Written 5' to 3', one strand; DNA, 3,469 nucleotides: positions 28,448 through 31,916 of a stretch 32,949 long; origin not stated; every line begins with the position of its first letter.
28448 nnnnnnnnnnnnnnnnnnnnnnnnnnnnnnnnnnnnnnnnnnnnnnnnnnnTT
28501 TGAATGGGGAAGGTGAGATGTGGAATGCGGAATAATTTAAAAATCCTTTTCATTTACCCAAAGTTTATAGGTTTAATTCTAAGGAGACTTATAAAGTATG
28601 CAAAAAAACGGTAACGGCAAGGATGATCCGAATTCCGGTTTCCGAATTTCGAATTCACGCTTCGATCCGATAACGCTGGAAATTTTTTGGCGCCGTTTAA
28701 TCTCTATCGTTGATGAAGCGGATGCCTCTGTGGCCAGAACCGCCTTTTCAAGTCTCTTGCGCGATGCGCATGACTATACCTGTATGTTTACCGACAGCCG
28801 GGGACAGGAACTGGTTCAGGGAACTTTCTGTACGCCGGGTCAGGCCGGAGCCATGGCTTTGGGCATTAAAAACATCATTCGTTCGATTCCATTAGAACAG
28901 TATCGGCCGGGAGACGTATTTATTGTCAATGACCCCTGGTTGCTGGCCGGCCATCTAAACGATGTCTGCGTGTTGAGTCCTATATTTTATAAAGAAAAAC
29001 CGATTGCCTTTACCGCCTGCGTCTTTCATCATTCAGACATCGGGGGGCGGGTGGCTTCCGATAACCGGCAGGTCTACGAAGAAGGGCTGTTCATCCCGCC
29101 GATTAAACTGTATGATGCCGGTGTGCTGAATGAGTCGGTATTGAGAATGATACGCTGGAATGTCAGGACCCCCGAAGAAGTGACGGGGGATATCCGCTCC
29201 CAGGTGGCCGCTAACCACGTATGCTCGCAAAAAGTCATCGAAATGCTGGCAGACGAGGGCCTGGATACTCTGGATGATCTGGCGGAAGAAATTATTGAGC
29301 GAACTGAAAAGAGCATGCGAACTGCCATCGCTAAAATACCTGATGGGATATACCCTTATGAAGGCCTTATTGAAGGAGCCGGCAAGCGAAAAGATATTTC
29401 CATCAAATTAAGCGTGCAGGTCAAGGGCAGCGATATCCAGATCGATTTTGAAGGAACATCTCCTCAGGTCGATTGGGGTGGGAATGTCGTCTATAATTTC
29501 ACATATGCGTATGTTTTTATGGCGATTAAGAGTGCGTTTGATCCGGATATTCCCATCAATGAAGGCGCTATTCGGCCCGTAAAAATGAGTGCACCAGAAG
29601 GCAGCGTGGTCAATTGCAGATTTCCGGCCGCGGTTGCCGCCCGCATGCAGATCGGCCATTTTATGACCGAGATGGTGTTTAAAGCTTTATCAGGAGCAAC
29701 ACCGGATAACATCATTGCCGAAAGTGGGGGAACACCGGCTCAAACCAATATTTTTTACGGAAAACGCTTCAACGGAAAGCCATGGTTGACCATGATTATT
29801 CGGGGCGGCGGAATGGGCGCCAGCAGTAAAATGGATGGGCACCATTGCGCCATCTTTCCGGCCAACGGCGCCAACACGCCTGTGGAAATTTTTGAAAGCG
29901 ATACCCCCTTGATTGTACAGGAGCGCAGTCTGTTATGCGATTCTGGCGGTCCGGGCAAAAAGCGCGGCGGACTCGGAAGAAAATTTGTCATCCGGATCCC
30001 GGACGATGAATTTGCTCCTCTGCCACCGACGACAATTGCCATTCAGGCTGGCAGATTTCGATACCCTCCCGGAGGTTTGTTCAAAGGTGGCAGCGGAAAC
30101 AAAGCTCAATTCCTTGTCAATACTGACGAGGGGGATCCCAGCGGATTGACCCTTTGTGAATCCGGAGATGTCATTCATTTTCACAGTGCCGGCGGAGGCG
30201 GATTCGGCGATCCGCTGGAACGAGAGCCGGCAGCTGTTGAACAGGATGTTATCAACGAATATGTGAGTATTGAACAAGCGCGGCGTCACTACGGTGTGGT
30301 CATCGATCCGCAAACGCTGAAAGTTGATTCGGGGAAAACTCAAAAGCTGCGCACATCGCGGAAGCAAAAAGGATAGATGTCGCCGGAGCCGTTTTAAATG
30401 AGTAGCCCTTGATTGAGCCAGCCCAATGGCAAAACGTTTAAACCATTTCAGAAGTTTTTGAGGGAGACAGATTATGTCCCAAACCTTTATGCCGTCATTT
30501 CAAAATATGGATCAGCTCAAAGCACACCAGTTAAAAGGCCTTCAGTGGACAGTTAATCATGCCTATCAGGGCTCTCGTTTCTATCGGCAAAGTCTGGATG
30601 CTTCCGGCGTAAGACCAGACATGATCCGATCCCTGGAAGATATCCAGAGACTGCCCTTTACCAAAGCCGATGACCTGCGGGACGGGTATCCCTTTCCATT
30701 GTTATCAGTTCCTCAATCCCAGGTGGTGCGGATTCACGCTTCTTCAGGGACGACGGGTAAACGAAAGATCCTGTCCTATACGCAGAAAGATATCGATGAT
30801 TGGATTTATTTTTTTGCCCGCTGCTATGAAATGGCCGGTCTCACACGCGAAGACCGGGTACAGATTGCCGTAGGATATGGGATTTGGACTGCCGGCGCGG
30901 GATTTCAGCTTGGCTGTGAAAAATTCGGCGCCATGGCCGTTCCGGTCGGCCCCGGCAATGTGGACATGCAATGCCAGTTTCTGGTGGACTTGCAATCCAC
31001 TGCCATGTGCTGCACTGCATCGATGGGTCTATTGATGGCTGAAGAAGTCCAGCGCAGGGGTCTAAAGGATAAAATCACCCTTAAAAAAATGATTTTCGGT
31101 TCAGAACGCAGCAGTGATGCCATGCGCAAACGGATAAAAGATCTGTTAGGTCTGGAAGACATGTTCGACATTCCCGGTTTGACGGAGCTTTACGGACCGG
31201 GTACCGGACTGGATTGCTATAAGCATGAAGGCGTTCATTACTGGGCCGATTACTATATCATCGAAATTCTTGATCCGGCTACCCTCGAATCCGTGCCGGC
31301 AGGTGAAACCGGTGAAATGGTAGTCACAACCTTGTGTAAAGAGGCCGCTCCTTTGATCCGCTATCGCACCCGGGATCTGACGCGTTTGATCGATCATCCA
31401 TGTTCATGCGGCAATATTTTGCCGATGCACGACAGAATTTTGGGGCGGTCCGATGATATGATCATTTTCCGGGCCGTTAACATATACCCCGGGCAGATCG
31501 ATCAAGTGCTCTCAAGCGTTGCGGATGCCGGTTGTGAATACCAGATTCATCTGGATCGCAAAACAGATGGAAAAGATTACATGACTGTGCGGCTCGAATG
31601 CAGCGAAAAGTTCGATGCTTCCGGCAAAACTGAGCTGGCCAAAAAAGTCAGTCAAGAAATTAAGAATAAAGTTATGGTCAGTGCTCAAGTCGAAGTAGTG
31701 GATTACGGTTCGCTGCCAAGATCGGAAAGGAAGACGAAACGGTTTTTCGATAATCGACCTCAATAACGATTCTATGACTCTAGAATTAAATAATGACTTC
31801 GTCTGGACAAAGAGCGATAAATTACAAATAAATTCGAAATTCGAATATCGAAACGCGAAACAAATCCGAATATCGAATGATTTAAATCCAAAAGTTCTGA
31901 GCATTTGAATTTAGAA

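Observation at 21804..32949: Candidate undescribed catabolic pathway: family III CoA-transferase, divergent B12 mutase, ATP-dependent hydantoinase-type enzyme, PaaK-type ligase and thiolase in one operon, tied to carboxyltransferase/ACAD and HAD/ECH units by a shared operator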

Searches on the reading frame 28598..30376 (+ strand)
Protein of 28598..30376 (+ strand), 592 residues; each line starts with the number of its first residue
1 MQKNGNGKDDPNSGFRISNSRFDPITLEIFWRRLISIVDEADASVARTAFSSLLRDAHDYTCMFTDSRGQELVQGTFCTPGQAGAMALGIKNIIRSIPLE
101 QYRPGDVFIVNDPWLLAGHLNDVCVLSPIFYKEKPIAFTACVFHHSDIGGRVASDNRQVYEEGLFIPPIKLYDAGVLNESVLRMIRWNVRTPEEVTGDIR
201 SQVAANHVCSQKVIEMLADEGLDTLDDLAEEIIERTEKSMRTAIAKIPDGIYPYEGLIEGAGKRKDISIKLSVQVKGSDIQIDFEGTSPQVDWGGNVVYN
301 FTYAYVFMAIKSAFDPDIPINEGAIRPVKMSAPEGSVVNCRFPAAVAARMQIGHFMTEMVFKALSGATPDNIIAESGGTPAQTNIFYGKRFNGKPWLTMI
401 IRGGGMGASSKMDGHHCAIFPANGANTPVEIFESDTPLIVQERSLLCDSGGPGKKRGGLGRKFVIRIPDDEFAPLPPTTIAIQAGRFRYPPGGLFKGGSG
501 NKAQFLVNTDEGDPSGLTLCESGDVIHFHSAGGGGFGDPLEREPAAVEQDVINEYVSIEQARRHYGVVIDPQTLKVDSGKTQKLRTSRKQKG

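Call 4: search_protein_families(library=pfam, proteins=[window:28598-30376:+])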
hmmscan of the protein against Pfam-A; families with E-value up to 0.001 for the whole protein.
window:28598-30376:+ (592 aa): 1 family
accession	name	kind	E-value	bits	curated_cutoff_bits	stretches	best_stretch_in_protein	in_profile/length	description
PF02538.19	Hydantoinase_B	-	1.8e-149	499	26.8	1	23-539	1-519/519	Hydantoinase B/oxoprolinase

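Call 41: search_protein_families(library=ncbifam, proteins=[window:28598-30376:+], max_evalue=1e-10)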
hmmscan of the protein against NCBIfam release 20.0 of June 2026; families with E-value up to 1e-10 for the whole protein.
window:28598-30376:+ (592 aa): 2 families
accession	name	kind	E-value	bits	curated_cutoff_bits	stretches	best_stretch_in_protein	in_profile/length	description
NF050157.1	CapLactmsBetCapB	equivalog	8.5e-77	258.7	1000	1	23-585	2-575/577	caprolactamase subunit beta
NF042976.1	AcphenoCarb_ApcD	equivalog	3.2e-40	138.1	1500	1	20-461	27-483/685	acetophenone carboxylase subunit delta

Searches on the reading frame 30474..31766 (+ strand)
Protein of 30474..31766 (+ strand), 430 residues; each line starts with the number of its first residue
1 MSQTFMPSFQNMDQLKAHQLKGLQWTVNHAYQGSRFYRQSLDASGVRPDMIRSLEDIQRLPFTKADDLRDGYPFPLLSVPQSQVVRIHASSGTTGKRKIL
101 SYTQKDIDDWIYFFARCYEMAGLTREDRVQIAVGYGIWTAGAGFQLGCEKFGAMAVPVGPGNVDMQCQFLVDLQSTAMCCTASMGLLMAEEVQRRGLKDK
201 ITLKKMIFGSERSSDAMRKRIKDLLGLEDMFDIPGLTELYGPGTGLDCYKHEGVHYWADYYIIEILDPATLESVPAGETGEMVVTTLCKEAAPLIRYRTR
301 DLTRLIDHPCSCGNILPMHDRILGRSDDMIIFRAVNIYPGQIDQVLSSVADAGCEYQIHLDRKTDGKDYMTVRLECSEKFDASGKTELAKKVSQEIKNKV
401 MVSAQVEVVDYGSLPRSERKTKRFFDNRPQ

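Call 4: search_protein_families(library=pfam, proteins=[window:30474-31766:+])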
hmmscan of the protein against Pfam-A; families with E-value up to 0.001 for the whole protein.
window:30474-31766:+ (430 aa): 2 families
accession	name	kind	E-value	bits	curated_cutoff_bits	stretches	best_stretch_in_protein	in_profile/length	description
PF14535.12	AMP-binding_C_2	-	1.4e-26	93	25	1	335-428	2-96/96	AMP-binding enzyme C-terminal domain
PF00501.34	AMP-binding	-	1e-11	44.7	29.9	1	79-285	159-375/384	AMP-binding enzyme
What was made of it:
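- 30474..31766 (+): PaaK-type aryl-acetate CoA ligase; functional counterpart of IaaB but not its orthologue. Pfam AMP-binding + AMP-binding_C_2 (call 4).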

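Call 18: find_encoding_contigs(protein=window:30474-31766:+, flank=10000, max_places=6)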
Protein window:30474-31766:+ (430 aa): 1 contig read that carries it; 1 place shown.
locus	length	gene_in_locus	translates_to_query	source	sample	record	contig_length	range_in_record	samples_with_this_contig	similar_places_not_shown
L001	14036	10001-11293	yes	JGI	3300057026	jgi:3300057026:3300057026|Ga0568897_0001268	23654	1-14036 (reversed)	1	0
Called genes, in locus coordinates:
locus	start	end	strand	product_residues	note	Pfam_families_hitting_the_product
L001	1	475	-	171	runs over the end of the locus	PF04191:PEMT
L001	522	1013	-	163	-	PF12867:DinB_2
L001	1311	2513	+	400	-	PF02515:CoA_transf_3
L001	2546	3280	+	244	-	PF00392:GntR, PF07729:FCD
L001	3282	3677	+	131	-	PF02310:B12-binding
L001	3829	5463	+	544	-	PF01642:MM_CoA_mutase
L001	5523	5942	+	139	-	PF05635:23S_rRNA_IVP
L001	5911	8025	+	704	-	PF05378:Hydant_A_N, PF01968:Hydantoinase_A, PF19278:Hydant_A_C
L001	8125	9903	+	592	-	PF02538:Hydantoinase_B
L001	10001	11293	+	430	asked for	PF00501:AMP-binding, PF14535:AMP-binding_C_2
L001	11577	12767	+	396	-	PF00108:Thiolase_N, PF02803:Thiolase_C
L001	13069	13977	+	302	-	PF00941:FAD_binding_5, PF03450:CO_deh_flav_C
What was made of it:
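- On iaa (anaerobic indoleacetate degradation) gene cluster: The FAD subunit follows the thiolase in the 99.9%-identical contig L001 (call 18).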

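Call 24: find_homologous_proteins(query=window:30474-31766:+, max_evalue=1e-40)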
Query window:30474-31766:+ (430 aa): 8000 proteins with E <= 1e-40 among 8000 candidates; the best 120 are listed.
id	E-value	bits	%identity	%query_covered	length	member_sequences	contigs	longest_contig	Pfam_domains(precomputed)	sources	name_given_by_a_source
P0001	6.5e-277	936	93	100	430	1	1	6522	PF00501.35,PF14535.13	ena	-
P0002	1.7e-276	935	93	100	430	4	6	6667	PF00501.35,PF14535.13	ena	-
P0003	4.4e-276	933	93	100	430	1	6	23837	PF00501.35,PF14535.13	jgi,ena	jgi:phenylacetate-CoA ligase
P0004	8.3e-276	932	93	100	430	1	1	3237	PF00501.35,PF14535.13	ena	-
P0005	8.6e-276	932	93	100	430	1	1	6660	PF00501.35,PF14535.13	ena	-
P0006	1.0e-275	932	93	100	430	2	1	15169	PF00501.35,PF14535.13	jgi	jgi:phenylacetate-CoA ligase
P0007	1.1e-275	932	93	100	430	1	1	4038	PF00501.35,PF14535.13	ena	-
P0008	2.2e-275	931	93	100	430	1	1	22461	PF00501.35,PF14535.13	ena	-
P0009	3.0e-275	931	93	100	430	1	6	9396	PF00501.35,PF14535.13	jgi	jgi:phenylacetate-CoA ligase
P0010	3.0e-275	931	93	100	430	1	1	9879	PF00501.35,PF14535.13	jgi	jgi:phenylacetate-CoA ligase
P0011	4.1e-275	930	93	100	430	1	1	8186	PF00501.35,PF14535.13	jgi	jgi:phenylacetate-CoA ligase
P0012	4.2e-275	930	93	100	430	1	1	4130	PF00501.35,PF14535.13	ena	-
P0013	7.8e-275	929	93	100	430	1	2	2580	PF00501.35,PF14535.13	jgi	jgi:phenylacetate-CoA ligase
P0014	3.7e-273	924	92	100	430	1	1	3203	PF00501.35,PF14535.13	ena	-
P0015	6.0e-272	920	92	100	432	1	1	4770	PF00501.35,PF14535.13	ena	-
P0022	2.0e-261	885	88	100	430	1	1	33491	PF00501.35,PF14535.13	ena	-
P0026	2.2e-256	868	85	100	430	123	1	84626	PF00501.35,PF14535.13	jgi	-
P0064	4.7e-247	838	81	100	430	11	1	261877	PF00501.35,PF14535.13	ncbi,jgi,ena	-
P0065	5.1e-247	838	81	100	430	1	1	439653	PF00501.35,PF14535.13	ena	-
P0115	2.0e-243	826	80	100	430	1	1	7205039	PF00501.35,PF14535.13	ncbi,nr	ncbi:MAG: phenylacetate--CoA ligase [Desulfobacterales bacterium]|nr:MAG: phenylacetate--CoA ligase 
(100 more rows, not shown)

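Call 26: find_encoding_contigs(protein=P0115, flank=10000, max_places=3)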
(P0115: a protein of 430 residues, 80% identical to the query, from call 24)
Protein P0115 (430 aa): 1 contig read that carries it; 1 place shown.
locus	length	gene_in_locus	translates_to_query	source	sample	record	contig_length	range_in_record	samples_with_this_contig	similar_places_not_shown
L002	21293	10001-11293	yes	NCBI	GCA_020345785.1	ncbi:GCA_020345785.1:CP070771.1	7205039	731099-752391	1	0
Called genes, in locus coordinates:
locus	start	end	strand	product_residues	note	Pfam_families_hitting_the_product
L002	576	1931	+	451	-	PF01547:SBP_bac_1, PF13416:SBP_bac_8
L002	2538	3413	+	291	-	PF00528:BPD_transp_1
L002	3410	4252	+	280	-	PF00528:BPD_transp_1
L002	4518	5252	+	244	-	PF00392:GntR, PF07729:FCD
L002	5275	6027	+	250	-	PF00106:adh_short, PF08659:KR, PF13561:adh_short_C2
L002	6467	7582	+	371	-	PF00005:ABC_tran, PF02463:SMC_N (faint), PF17912:OB_MalK, PF03459:TOBE (weak)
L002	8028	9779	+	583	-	PF02538:Hydantoinase_B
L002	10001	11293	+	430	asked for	PF00501:AMP-binding, PF14535:AMP-binding_C_2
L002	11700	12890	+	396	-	PF00108:Thiolase_N, PF02803:Thiolase_C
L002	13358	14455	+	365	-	PF00528:BPD_transp_1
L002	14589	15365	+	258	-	PF02463:SMC_N (weak), PF00005:ABC_tran, PF09818:ABC_ATPase (faint), PF13304:AAA_21 (weak)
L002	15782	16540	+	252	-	PF14237:GYF_2, PF06271:RDD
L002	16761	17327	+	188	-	-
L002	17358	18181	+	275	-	-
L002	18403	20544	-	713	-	PF02629:CoA_binding, PF13380:CoA_binding_2, PF13607:Succ_CoA_lig, PF19045:Ligase_CoA_2 (weak), PF13549:ATP-grasp_5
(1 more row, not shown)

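Call 27: find_encoding_contigs(protein=P0022, flank=10000, max_places=3)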
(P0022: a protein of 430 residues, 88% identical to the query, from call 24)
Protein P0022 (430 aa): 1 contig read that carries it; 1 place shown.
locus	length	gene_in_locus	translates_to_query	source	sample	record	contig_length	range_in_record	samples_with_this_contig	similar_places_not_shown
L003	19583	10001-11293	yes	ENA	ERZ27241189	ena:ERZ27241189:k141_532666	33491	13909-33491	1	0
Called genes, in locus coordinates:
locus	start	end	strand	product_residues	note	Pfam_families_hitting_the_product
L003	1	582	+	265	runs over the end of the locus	PF00378:ECH_1, PF16113:ECH_2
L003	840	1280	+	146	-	PF07238:PilZ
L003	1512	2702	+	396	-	PF02515:CoA_transf_3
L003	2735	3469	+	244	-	PF00392:GntR, PF07729:FCD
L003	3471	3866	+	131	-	PF02310:B12-binding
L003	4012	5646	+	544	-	PF01642:MM_CoA_mutase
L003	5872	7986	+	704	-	PF05378:Hydant_A_N, PF01968:Hydantoinase_A, PF19278:Hydant_A_C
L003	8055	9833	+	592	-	PF02538:Hydantoinase_B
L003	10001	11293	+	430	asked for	PF00501:AMP-binding, PF14535:AMP-binding_C_2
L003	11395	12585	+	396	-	PF00108:Thiolase_N, PF02803:Thiolase_C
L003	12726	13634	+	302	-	PF00941:FAD_binding_5, PF03450:CO_deh_flav_C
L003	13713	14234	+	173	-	PF00111:Fer2, PF01799:Fer2_2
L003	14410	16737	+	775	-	PF01315:Ald_Xan_dh_C, PF02738:MoCoBD_1, PF20256:MoCoBD_2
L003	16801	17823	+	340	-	PF03480:DctP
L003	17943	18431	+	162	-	PF04290:DctQ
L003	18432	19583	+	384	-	?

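Call 41: search_protein_families(library=ncbifam, proteins=[window:30474-31766:+], max_evalue=1e-10)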
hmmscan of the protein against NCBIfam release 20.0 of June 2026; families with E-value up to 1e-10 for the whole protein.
window:30474-31766:+ (430 aa): 6 families
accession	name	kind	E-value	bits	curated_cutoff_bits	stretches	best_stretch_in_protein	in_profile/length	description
TIGR02155.1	PA_CoA_ligase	equivalog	7.6e-122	406.9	646.3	1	12-428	5-422/422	phenylacetate--CoA ligase PaaK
NF041878.1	paak_haloarch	equivalog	2.4e-118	395.4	700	1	11-428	9-427/427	phenylacetate--CoA ligase PaaK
NF045666.1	DVU1553_fam_AMP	equivalog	6.3e-59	199.7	300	1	11-325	19-330/331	DVU_1553 family AMP-dependent CoA ligase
NF053551.1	FlxY_rubin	equivalog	3.8e-56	190.6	520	1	9-428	3-424/424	flexirubin biosynthesis putative acyl-CoA ligase FlxY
NF041217.1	BagE_FevW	exception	3.6e-38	131.6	800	1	9-414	7-392/424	bagremycin/ferroverdin synthetase BagE/FevW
TIGR03335.1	F390_ftsA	equivalog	7.2e-34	117.2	458.7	1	16-390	15-395/445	coenzyme F390 synthetase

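Call 80: find_encoding_contigs(protein=P0065, flank=10000, max_places=1)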
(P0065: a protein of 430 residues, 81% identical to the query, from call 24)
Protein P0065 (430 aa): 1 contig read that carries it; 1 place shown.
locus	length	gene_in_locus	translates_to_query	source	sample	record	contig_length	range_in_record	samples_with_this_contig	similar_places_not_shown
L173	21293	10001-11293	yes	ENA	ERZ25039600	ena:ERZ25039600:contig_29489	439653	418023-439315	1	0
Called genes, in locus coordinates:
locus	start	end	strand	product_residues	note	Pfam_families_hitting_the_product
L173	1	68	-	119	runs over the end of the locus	-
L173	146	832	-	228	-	PF09864:MliC, PF27665:UCP028175 (weak)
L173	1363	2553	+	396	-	PF02515:CoA_transf_3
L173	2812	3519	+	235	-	PF00392:GntR, PF07729:FCD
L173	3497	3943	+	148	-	PF02310:B12-binding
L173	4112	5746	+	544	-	PF01642:MM_CoA_mutase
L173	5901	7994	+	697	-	PF05378:Hydant_A_N, PF01968:Hydantoinase_A, PF19278:Hydant_A_C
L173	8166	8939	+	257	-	PF02538:Hydantoinase_B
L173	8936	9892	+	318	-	PF02538:Hydantoinase_B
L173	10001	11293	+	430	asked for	PF00501:AMP-binding, PF14535:AMP-binding_C_2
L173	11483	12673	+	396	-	PF00108:Thiolase_N, PF02803:Thiolase_C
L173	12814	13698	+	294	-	PF00941:FAD_binding_5, PF03450:CO_deh_flav_C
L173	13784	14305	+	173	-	PF00111:Fer2 (weak), PF01799:Fer2_2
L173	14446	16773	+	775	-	PF01315:Ald_Xan_dh_C, PF02738:MoCoBD_1, PF20256:MoCoBD_2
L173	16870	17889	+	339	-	PF03480:DctP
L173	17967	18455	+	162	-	PF04290:DctQ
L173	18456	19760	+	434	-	PF06808:DctM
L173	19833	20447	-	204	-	PF01128:IspD (weak), PF02348:CTP_transf_3 (faint), PF12804:NTP_transf_3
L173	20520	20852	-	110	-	-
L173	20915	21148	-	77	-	-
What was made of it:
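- In L173 the carboxyltransferase module is not within the 1.3 kb upstream of the operon (call 80). In L173 the module is not directly adjacent to the operon (call 80).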

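Call 81: find_encoding_contigs(protein=P0064, flank=10000, max_places=1)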
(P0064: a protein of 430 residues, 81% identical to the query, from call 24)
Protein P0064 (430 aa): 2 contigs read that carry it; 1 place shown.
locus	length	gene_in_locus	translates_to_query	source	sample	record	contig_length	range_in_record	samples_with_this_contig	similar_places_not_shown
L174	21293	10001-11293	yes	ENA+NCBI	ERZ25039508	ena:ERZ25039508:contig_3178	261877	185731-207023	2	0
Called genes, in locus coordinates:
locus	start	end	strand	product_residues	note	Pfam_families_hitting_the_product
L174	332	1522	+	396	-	PF02515:CoA_transf_3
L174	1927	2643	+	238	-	PF00392:GntR, PF07729:FCD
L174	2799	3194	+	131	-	PF02310:B12-binding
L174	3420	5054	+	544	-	PF01642:MM_CoA_mutase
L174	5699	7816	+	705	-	PF05378:Hydant_A_N, PF01968:Hydantoinase_A, PF19278:Hydant_A_C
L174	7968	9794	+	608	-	PF02538:Hydantoinase_B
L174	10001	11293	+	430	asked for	PF00501:AMP-binding, PF14535:AMP-binding_C_2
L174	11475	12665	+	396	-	PF00108:Thiolase_N, PF02803:Thiolase_C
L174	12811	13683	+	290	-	PF00941:FAD_binding_5, PF03450:CO_deh_flav_C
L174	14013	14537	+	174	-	PF00111:Fer2, PF01799:Fer2_2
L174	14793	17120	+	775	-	PF01315:Ald_Xan_dh_C, PF02738:MoCoBD_1, PF20256:MoCoBD_2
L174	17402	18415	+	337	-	PF03480:DctP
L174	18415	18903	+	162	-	PF04290:DctQ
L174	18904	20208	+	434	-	PF06808:DctM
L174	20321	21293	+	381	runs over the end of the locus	PF00501:AMP-binding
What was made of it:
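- On iaa (anaerobic indoleacetate degradation) gene cluster: All three subunits are present in L003, L173 and L174 (calls 27, 80, 81).
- The Mo-hydroxylase and TRAP genes follow the thiolase in L001, L003, L173 and L174 (calls 18, 27, 80, 81).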

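Call 82: find_encoding_contigs(protein=P0026, flank=10000, max_places=1)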
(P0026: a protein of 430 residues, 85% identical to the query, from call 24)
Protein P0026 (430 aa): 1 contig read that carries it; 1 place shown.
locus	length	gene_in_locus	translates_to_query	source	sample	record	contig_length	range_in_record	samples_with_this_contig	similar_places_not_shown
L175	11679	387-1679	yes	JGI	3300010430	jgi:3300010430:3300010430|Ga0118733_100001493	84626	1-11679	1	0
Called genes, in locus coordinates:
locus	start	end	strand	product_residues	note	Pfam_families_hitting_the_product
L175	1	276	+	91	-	?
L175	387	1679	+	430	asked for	PF00501:AMP-binding, PF14535:AMP-binding_C_2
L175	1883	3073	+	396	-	PF00108:Thiolase_N, PF02803:Thiolase_C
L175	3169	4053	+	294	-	PF00941:FAD_binding_5, PF03450:CO_deh_flav_C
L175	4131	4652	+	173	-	PF00111:Fer2 (weak), PF01799:Fer2_2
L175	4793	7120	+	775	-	PF01315:Ald_Xan_dh_C, PF02738:MoCoBD_1, PF20256:MoCoBD_2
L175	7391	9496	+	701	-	PF05378:Hydant_A_N, PF01968:Hydantoinase_A, PF19278:Hydant_A_C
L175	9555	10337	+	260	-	PF00005:ABC_tran, PF13304:AAA_21 (faint), PF12399:BCA_ABC_TP_C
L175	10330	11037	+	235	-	PF00005:ABC_tran, PF13304:AAA_21 (faint)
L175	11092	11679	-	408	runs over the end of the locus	PF13433:Peripla_BP_5, PF13458:Peripla_BP_6, PF01094:ANF_receptor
